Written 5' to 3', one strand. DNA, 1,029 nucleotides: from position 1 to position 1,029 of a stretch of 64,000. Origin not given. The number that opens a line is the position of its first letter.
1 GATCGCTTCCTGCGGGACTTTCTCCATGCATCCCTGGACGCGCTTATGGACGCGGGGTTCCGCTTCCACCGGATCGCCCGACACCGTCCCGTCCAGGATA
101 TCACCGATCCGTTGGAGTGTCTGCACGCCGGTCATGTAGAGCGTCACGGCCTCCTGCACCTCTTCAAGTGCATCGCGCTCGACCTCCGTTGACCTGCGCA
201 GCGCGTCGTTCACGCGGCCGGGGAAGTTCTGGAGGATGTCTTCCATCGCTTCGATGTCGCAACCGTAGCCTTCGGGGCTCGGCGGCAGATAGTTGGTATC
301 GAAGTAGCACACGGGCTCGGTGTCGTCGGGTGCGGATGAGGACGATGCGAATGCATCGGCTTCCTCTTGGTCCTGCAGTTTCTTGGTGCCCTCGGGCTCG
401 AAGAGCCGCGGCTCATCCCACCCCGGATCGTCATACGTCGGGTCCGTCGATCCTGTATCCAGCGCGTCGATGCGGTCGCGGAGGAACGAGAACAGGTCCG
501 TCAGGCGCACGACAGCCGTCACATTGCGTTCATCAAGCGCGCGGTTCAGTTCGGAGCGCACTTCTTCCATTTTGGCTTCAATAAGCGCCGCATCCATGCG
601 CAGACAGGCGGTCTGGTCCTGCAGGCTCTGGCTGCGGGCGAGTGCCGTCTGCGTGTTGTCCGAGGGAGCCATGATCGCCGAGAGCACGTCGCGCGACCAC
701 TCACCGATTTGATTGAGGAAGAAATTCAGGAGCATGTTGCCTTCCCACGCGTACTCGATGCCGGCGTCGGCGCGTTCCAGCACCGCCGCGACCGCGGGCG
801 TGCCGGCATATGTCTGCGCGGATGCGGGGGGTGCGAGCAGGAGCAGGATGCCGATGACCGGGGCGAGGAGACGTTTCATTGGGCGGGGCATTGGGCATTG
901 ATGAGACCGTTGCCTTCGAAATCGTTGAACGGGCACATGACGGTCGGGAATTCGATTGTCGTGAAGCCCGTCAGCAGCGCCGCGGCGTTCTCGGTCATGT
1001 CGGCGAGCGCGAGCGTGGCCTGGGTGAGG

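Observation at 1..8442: Operon A: five translationally coupled secreted proteins with no recognisable family - candidate undescribed extracellular or cell-surface system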

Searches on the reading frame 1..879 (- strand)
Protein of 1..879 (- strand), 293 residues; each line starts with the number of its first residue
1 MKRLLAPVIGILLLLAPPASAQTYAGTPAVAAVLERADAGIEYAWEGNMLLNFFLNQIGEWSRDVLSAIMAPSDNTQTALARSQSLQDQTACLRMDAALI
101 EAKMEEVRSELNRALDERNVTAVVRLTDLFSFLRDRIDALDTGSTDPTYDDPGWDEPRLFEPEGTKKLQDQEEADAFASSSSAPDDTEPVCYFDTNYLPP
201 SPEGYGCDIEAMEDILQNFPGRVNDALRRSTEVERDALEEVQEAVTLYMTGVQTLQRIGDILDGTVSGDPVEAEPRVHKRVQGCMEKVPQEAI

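Call 5: search_protein_families(library=pfam, proteins=[window:1-879:-], max_evalue=1)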
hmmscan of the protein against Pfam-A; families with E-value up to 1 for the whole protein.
window:1-879:- (293 aa): 2 families
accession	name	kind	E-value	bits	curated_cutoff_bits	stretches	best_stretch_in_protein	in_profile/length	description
PF11981.13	DUF3482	-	0.049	13.4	29.2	1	84-151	67-136/293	Domain of unknown function (DUF3482)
PF01814.28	Hemerythrin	-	0.13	13.2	25.3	1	82-138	63-117/127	Hemerythrin HHE cation binding domain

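Call 6: search_protein_families(library=ncbifam, proteins=[window:1-879:-], max_evalue=1)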
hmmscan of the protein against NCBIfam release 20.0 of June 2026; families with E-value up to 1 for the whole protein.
window:1-879:- (293 aa): 4 families
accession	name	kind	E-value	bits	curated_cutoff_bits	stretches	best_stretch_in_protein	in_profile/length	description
NF049935.1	cas4g_cas1g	exception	0.021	13.3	560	1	67-129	286-350/546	CRISPR-associated endonuclease Cas4g/Cas1g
NF011160.0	PRK14562.1-5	equivalog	0.034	13.6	291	1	217-253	160-196/213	haloacid dehalogenase superfamily protein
TIGR04093.1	cas1_CYANO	exception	0.2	10.5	385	1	43-128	58-140/334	type I-D CRISPR-associated endonuclease Cas1d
TIGR02338.1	gimC_beta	equivalog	0.24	11.4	73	1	74-112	3-41/110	prefoldin subunit beta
